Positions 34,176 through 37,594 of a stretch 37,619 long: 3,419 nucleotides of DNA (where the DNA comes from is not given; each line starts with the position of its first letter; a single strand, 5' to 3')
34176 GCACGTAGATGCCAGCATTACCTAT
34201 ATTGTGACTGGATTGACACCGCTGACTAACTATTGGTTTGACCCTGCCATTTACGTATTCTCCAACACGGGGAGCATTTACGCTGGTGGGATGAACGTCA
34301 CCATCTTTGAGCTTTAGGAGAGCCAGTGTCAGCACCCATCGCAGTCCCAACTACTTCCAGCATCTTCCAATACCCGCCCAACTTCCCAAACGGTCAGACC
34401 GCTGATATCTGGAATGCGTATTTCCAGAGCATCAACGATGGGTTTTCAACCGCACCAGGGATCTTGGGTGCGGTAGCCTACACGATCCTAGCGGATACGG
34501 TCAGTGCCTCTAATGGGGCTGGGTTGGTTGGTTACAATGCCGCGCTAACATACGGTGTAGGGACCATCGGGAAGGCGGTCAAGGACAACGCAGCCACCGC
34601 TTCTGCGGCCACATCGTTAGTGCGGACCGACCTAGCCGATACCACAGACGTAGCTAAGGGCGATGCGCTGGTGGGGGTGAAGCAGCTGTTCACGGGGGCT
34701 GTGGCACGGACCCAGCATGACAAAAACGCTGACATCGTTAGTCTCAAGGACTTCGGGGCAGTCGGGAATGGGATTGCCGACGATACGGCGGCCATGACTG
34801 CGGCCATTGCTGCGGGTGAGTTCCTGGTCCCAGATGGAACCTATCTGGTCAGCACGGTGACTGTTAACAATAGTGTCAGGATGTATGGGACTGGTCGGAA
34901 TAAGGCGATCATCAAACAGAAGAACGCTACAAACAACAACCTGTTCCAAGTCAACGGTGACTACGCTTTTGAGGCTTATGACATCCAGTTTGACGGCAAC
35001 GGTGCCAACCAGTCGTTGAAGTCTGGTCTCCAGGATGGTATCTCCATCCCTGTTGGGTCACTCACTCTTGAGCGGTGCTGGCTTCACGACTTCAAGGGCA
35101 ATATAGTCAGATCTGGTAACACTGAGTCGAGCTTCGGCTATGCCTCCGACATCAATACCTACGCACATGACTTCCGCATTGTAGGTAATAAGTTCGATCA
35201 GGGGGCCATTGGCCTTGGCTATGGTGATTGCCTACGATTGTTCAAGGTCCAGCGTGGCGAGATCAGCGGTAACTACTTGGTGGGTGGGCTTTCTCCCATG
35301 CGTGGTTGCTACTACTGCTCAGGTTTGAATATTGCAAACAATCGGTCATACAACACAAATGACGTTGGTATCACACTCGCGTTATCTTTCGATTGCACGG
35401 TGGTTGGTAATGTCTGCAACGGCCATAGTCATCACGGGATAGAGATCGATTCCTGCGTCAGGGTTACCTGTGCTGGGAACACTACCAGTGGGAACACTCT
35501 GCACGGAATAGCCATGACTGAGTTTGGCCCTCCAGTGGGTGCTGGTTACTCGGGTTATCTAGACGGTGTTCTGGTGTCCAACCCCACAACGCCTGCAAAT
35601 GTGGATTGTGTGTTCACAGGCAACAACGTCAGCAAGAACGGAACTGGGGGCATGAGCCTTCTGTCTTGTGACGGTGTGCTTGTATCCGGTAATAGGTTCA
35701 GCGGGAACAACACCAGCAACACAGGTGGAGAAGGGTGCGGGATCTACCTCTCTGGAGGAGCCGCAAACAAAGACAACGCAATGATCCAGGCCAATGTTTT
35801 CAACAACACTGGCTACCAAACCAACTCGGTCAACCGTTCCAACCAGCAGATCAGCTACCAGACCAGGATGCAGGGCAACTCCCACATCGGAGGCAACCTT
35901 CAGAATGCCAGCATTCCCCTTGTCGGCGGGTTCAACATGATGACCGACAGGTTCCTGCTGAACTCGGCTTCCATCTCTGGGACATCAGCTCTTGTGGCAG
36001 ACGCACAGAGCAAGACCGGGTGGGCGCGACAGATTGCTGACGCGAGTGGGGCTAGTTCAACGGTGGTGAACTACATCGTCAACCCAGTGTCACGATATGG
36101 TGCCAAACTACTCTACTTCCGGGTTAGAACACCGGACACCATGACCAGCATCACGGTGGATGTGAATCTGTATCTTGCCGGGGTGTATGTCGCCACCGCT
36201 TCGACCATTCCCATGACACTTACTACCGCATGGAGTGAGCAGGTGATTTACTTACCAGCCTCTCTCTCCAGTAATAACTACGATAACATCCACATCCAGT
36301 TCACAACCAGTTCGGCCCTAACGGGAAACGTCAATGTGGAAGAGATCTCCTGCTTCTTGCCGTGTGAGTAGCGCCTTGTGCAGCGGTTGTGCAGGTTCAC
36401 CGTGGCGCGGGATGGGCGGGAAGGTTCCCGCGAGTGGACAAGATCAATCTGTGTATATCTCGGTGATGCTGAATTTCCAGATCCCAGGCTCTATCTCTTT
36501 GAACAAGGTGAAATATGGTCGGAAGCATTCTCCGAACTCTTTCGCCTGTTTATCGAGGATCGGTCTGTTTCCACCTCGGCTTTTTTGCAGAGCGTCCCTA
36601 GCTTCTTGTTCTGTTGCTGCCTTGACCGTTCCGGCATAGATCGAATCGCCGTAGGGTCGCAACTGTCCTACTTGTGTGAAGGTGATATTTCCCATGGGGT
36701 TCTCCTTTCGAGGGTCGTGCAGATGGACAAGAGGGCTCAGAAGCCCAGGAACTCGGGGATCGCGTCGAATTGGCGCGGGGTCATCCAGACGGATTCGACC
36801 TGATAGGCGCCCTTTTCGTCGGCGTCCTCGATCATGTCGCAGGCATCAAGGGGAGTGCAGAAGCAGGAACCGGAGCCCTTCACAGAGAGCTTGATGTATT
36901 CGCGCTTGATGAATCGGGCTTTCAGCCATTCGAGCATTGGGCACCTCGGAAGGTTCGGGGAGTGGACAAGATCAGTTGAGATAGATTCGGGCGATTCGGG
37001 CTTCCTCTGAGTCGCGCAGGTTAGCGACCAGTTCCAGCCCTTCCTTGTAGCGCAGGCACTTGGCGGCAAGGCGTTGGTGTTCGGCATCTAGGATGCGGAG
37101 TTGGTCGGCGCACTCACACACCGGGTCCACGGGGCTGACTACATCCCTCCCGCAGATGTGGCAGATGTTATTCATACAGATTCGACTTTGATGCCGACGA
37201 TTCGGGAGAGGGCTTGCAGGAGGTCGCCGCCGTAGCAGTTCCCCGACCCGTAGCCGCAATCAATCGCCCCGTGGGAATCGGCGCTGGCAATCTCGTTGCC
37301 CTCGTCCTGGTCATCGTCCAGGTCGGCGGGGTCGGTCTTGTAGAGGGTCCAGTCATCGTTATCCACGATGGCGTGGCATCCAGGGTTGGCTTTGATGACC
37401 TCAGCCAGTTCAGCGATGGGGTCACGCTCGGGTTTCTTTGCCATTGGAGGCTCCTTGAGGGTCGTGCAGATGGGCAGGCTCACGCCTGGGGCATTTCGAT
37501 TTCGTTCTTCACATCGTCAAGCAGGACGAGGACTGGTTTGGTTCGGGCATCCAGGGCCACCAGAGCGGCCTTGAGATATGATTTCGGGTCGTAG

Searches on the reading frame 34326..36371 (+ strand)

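Call 16: search_protein_families(library=phrogs, proteins=[window:34326-36371:+], max_evalue=0.001)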
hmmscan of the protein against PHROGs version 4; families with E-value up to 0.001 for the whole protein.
window:34326-36371:+ (681 aa): 12 families
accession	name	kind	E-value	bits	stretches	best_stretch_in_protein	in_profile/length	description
phrog_20231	-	tail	4.6e-20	72.7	1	95-189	131-229/691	tail protein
phrog_28871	-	unknown function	1.3e-19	70.6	1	92-177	200-290/946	-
phrog_18522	-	tail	9.2e-19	68.2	1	72-227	114-274/612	tail protein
phrog_13144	-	unknown function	1.9e-13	51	1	87-259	13-187/464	-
phrog_8649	-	unknown function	3.2e-12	46.9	1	99-149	213-262/743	-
phrog_28781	-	tail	2.9e-11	43.2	1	63-186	96-219/644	tail spike protein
phrog_1171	-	tail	3.2e-11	43.4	1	89-222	152-312/954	tail spike protein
phrog_7173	-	tail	3.1e-10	40.5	2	134-212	212-292/626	tail spike protein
phrog_4775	-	connector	6.1e-10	38.7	1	131-222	127-221/876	pre-neck appendage protein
phrog_14558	-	tail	1.2e-09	38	1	119-212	87-187/740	tail spike protein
phrog_8280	-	tail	1.9e-07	32.1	1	103-516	118-406/632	tail spike protein with colonic acid degradation activity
phrog_7458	-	tail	5.4e-07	29.3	1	123-214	119-212/732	tail spike protein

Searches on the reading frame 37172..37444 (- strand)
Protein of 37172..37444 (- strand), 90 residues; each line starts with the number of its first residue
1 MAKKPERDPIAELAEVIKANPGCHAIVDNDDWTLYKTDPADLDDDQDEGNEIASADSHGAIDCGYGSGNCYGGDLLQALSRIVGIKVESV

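Call 15: search_protein_families(library=phrogs, proteins=[window:37172-37444:-], max_evalue=0.01)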
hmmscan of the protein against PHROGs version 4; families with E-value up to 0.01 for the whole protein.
window:37172-37444:- (90 aa): 0 families

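Call 55: find_encoding_contigs(protein=window:37172-37444:-, flank=10000, max_places=10)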
Protein window:37172-37444:- (90 aa): 2 contigs read that carry it; 2 places shown.
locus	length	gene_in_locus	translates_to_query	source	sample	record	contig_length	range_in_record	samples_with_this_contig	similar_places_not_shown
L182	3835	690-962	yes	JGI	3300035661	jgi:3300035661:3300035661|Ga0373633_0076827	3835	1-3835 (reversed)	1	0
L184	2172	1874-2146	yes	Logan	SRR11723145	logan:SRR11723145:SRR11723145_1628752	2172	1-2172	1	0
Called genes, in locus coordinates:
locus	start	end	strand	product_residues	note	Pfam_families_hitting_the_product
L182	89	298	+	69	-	-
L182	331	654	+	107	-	-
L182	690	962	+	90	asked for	-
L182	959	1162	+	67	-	-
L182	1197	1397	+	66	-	-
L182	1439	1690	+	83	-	-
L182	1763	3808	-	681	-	PF12708:Pect-lyase_RHGA_epim, PF13229:Beta_helix (faint), PF05048:NosD (weak)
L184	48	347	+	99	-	-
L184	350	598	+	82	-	-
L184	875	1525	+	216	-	-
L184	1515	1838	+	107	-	-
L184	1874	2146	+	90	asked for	-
